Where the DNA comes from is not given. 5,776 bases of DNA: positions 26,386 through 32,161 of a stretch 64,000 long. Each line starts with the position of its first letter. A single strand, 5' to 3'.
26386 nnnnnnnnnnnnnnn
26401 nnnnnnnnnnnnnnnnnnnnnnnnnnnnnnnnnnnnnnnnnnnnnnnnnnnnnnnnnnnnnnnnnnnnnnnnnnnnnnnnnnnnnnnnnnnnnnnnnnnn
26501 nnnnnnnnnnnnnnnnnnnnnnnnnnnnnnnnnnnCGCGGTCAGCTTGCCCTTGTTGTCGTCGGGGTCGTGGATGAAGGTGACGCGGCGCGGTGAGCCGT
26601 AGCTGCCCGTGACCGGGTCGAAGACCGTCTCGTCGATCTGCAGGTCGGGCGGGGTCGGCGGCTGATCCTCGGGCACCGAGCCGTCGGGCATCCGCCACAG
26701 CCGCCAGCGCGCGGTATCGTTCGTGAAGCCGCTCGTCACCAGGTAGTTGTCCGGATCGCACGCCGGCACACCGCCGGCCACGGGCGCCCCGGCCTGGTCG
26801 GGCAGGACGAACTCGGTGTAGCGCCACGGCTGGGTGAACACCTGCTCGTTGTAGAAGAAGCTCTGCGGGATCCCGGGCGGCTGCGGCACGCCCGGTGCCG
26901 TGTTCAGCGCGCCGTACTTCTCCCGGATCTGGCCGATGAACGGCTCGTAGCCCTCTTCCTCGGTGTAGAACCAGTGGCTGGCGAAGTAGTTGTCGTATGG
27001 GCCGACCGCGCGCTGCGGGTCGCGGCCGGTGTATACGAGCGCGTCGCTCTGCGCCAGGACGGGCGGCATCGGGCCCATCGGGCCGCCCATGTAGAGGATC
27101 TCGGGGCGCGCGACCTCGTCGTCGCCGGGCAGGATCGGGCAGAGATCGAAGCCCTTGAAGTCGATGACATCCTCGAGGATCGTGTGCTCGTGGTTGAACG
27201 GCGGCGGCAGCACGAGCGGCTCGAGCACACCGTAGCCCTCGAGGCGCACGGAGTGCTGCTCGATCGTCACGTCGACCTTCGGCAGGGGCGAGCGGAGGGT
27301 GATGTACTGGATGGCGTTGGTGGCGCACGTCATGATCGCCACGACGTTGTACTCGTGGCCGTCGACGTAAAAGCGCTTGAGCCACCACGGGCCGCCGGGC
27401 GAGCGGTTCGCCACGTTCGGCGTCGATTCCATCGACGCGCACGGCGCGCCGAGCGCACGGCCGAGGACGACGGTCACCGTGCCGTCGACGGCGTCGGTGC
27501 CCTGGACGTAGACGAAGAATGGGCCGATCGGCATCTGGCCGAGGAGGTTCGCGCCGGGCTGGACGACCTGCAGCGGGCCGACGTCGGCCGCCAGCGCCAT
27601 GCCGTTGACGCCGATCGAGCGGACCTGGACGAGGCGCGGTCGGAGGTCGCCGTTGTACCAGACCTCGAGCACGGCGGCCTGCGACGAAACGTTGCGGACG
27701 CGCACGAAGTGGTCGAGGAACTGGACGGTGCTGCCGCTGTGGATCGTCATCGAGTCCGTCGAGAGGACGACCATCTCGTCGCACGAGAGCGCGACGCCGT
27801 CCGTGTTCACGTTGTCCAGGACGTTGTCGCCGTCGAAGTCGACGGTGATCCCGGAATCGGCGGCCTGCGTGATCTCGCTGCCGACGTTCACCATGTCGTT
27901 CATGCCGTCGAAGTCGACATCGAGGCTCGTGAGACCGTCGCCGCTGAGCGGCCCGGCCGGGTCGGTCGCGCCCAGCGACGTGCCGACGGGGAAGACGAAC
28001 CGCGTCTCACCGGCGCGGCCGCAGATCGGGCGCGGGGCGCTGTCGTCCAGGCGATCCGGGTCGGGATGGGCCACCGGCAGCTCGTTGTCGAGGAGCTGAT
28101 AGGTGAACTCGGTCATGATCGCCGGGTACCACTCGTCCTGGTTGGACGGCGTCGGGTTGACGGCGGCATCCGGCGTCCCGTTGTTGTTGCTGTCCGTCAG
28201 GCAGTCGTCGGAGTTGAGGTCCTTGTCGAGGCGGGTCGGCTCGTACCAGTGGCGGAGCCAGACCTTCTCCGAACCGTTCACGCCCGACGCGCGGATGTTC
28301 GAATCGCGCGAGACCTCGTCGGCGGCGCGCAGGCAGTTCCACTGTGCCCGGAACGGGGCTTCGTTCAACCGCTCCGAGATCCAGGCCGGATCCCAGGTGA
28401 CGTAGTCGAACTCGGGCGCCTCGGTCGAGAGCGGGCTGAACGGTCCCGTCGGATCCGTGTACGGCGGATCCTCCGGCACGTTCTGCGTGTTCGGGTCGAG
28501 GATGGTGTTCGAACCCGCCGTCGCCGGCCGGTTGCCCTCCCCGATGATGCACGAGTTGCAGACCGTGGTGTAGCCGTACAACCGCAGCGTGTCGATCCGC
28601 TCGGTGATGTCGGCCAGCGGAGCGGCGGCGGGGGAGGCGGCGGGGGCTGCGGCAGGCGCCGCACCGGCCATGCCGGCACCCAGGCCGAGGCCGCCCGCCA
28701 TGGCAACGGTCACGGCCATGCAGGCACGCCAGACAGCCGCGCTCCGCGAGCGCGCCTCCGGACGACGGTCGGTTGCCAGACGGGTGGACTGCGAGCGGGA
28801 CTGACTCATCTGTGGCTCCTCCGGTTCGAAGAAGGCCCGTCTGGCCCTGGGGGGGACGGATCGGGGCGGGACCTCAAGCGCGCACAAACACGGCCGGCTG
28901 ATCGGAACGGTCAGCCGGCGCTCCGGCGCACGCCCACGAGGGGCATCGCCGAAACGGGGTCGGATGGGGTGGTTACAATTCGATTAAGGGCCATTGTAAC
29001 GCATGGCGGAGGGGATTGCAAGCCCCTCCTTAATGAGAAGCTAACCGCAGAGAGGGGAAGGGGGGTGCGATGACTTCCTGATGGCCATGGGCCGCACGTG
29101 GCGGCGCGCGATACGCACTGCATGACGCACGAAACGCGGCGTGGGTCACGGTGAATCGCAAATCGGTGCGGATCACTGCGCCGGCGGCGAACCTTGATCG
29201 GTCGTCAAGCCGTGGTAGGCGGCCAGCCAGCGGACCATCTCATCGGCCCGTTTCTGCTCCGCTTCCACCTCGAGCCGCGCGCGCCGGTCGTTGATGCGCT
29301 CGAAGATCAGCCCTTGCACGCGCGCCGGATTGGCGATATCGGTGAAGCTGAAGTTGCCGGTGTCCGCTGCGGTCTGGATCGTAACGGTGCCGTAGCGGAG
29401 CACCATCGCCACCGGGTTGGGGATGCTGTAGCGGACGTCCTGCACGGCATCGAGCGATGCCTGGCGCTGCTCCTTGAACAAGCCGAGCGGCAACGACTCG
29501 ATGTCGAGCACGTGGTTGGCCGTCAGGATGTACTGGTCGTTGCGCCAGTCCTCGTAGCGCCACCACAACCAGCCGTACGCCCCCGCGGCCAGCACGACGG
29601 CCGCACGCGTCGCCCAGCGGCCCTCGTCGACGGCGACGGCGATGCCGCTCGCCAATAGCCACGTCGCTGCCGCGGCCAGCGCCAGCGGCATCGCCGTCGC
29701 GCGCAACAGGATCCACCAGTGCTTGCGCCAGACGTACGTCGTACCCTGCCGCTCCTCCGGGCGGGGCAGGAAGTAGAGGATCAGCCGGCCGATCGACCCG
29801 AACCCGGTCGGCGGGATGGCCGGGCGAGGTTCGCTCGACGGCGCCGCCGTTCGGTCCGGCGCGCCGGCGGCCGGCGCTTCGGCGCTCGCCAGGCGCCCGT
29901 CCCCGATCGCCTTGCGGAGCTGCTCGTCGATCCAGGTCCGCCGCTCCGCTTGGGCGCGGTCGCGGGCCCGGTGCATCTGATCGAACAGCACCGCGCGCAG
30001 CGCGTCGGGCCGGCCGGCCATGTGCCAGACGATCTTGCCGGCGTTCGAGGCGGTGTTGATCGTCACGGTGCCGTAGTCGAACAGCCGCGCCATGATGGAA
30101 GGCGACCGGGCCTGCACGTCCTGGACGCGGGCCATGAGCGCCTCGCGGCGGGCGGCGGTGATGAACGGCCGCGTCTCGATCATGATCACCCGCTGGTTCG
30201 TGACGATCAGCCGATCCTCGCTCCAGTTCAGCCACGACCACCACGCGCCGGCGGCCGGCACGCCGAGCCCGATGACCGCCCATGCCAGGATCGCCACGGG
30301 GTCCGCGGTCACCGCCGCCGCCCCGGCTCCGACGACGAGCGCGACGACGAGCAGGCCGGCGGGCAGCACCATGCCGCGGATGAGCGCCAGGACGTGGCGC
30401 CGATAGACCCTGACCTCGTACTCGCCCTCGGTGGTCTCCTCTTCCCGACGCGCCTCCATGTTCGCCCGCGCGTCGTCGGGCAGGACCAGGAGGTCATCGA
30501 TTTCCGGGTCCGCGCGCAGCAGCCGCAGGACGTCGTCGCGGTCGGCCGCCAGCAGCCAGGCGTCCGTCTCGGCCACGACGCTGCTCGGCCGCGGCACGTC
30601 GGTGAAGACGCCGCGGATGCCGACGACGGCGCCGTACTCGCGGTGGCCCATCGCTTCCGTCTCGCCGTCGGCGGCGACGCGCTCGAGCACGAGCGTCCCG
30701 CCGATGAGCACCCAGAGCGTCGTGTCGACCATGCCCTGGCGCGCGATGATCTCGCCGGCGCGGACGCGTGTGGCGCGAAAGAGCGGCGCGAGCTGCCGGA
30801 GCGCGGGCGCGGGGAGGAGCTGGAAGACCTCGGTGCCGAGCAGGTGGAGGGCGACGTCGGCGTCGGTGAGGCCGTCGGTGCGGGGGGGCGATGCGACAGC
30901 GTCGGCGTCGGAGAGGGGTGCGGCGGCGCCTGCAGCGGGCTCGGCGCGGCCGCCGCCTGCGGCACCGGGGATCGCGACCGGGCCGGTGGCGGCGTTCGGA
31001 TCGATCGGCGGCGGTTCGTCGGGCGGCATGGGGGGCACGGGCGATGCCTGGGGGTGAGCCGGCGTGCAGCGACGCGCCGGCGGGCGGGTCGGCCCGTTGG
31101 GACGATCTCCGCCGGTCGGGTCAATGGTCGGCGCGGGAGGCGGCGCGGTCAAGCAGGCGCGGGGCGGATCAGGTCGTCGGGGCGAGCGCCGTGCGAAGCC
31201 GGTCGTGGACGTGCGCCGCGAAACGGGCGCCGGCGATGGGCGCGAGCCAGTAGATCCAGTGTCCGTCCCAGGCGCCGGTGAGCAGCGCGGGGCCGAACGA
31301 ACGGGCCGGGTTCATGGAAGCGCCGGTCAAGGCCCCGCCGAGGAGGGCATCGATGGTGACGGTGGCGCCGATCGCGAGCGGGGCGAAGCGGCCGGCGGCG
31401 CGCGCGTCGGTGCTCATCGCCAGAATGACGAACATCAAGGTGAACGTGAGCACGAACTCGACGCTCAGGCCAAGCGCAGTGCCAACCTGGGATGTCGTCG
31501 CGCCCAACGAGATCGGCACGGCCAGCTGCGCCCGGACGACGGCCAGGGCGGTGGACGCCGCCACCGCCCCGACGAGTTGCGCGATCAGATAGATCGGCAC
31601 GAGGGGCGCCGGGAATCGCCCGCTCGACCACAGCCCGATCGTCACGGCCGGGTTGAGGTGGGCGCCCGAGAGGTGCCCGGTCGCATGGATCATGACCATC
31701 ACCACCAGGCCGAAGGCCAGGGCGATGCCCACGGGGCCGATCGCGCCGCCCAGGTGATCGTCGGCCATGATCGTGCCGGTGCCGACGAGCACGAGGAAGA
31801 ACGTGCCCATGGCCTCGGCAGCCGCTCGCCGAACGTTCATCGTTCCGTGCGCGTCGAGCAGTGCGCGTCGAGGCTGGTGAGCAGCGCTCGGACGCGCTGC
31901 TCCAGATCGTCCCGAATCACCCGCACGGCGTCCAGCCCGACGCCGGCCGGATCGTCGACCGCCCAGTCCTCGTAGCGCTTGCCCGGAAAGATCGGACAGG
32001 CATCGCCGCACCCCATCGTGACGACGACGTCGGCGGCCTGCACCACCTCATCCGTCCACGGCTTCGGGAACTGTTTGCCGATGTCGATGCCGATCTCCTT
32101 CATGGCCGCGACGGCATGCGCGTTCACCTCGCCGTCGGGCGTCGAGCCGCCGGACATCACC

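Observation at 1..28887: Tandem cluster of three giant co-directional secreted proteins built from shuffled modules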

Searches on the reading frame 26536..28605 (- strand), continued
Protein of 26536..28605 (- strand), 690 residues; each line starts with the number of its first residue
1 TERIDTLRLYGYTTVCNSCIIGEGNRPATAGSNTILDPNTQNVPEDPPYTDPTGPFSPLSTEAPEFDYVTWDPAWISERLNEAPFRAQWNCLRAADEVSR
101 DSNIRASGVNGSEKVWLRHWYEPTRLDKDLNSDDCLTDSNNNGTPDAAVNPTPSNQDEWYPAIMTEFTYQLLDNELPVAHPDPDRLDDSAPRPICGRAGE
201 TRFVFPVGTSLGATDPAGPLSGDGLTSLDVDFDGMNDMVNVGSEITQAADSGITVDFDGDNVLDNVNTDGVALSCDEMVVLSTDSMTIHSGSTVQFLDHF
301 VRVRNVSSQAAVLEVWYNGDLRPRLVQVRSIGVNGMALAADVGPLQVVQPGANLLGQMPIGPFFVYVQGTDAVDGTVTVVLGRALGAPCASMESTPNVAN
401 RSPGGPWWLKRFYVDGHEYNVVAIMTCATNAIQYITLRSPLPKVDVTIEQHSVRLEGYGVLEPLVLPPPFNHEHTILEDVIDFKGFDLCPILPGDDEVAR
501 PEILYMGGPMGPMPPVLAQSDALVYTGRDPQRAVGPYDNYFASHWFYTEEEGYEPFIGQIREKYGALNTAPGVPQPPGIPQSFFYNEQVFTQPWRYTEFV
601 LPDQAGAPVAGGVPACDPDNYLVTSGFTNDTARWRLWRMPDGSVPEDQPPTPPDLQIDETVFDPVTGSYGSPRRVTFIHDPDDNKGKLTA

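Call 91: search_protein_families(library=pfam, alignment_id=A2, max_evalue=10)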
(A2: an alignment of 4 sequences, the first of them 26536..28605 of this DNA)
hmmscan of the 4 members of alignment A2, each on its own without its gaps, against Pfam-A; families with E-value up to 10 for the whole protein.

A. member 1, window:26536-28605:- (690 aa): 0 families

B. families by the number of members that match (of 4 scanned): 3 families
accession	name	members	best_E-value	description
PF10234.14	Cluap1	1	0.078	Clusterin-associated protein-1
PF13517.12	FG-GAP_3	1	0.095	FG-GAP-like repeat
PF02412.23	TSP_3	1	0.26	Thrombospondin type 3 repeat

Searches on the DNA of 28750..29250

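Call 95: search_rna_families(source=window, start=28750, end=29250, threshold=evalue, max_evalue=1)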
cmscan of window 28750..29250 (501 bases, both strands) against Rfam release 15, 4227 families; matches with E-value up to 1: 0.
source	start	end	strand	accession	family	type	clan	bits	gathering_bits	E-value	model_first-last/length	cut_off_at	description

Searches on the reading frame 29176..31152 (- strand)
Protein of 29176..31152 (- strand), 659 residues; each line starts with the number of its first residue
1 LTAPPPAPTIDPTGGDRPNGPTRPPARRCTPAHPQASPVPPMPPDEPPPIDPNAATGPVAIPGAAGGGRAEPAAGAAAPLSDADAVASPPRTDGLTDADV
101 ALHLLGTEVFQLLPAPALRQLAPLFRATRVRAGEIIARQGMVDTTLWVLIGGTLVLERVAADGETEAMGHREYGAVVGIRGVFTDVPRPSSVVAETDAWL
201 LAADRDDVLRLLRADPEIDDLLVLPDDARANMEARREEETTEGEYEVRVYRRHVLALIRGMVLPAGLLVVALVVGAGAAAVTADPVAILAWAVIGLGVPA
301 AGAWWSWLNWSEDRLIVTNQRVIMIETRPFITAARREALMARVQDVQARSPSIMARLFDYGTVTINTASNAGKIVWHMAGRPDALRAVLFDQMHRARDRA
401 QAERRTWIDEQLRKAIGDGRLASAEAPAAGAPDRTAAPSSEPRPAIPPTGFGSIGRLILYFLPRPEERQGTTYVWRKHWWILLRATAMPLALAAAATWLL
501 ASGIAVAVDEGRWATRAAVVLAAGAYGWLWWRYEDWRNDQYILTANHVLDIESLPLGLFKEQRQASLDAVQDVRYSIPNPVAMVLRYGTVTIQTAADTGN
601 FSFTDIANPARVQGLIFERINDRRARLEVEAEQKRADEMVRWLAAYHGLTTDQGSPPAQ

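Call 13: search_protein_families(library=pfam, proteins=[window:29176-31152:-], max_evalue=0.001)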
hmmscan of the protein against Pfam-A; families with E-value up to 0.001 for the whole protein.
window:29176-31152:- (659 aa): 2 families
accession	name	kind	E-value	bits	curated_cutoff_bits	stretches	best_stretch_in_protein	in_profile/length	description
PF00027.35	cNMP_binding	-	2.9e-14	53.3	27.5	1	129-214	3-88/89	Cyclic nucleotide-binding domain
PF03703.20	bPH_2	-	3.1e-10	40.6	22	1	314-386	5-73/78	Bacterial PH domain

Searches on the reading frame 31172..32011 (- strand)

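Call 13: search_protein_families(library=pfam, proteins=[window:31172-32011:-], max_evalue=0.001)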
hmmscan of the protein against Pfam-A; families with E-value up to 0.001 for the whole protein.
window:31172-32011:- (280 aa): 1 family
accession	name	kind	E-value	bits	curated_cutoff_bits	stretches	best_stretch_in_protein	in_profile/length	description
PF00230.25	MIP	-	2e-57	195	25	1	59-269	7-222/222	Major intrinsic protein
